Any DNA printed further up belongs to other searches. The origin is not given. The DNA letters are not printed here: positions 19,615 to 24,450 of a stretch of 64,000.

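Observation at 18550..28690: Sigma-54-driven four-gene surface-protein operon with a divergent, atypical enhancer-binding protein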

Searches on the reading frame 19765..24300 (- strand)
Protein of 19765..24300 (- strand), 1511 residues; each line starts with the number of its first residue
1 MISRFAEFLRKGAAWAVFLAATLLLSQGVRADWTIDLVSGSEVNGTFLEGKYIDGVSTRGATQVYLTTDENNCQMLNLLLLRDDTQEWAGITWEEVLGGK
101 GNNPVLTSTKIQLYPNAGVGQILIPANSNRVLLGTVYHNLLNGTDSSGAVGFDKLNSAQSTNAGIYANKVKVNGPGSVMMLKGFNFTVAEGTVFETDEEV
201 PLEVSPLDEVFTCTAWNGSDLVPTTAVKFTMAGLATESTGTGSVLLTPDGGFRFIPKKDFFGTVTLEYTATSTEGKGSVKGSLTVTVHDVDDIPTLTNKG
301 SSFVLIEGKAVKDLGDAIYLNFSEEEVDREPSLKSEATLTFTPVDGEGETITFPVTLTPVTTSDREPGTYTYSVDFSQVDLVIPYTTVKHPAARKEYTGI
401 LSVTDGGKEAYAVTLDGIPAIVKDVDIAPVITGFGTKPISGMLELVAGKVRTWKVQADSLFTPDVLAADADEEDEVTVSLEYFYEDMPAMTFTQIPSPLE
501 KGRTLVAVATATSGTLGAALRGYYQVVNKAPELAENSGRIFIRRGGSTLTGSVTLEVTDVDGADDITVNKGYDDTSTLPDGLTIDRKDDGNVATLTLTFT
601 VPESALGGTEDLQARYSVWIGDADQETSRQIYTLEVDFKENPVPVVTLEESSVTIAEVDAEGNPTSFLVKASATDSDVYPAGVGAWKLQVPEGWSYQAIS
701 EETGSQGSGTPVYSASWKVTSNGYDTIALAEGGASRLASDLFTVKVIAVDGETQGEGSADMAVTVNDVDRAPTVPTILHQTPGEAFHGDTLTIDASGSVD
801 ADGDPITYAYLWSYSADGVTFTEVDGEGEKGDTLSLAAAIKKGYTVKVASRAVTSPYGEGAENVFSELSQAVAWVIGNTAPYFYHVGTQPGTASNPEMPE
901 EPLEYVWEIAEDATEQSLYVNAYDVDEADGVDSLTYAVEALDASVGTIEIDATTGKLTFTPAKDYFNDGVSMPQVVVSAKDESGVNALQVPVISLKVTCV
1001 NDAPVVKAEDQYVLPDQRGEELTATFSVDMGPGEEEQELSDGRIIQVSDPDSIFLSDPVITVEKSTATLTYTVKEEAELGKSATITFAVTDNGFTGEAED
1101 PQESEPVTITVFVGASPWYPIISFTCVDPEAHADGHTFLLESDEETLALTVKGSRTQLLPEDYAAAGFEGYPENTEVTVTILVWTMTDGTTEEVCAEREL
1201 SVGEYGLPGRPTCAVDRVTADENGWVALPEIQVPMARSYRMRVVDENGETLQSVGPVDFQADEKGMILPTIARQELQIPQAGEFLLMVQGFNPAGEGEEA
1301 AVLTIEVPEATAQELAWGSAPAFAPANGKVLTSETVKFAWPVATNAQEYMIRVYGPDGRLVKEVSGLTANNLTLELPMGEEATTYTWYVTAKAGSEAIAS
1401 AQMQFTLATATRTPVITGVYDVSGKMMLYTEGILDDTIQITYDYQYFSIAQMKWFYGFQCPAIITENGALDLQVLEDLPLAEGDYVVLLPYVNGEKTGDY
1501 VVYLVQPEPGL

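Call 7: search_protein_families(library=pfam, proteins=[window:19765-24300:-], max_evalue=0.1)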
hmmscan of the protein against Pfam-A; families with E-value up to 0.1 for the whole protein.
window:19765-24300:- (1511 aa): 6 families
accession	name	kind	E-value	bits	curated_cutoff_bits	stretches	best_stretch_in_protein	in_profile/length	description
PF17963.7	Big_9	-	4.9e-08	34.2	23.6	2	230-286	36-89/89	Bacterial Ig domain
PF21027.3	Sde0182_C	-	1.6e-05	25.8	27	0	790-817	1-27/83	Cellulose-binding protein Sde0182, C-terminal domain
PF17892.7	Cadherin_5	-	2.4e-05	24.5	26.5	1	232-287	44-97/98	Cadherin-like domain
PF19076.6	CshA_repeat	-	0.00068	20.7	27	1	922-987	38-95/103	Surface adhesin CshA repetitive domain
PF03413.25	PepSY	-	0.012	16.4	24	1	903-957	4-56/60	Peptidase propeptide and YPEB domain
PF05506.17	PLipase_C_C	-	0.015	16.6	24.4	0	1296-1362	21-75/80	Bacterial phospholipase C, C-terminal domain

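Call 8: search_protein_families(library=ncbifam, proteins=[window:19765-24300:-], max_evalue=0.1)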
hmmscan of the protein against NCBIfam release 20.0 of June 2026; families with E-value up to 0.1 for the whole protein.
window:19765-24300:- (1511 aa): 2 families
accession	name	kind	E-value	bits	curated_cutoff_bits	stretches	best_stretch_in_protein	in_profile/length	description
NF012211.1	tand_rpt_95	domain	3.1e-11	43.1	90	2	234-299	32-96/98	tandem-95 repeat protein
TIGR04225.1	CshA_fibril_rpt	repeat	0.00017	22.3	60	1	936-986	52-95/104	fibrillar adhesin CshA-type repeat protein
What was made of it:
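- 19765..24300 (-): g3: exported 1511-aa acidic (pI 4.1) protein of Ig/cadherin-like repeats, with cadherin-type DVDD.P and VNDAP linker motifs. Big_9 above the gathering score; Cadherin_5, CshA_repeat and tandem-95 repeat below threshold (calls 7, 8).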

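Call 75: search_protein_families(library=padloc, proteins=[window:19765-24300:-], max_evalue=0.01)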
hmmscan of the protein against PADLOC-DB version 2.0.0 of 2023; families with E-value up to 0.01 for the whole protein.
window:19765-24300:- (1511 aa): 0 families

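Call 76: search_solved_structures(query=window:19765-24300:-, max_evalue=0.1)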
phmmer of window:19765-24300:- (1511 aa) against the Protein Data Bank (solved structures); distinct sequences matched with E-value up to 0.1: 0.
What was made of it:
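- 19765..24300 (-): No PDB sequence relative (call 76).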
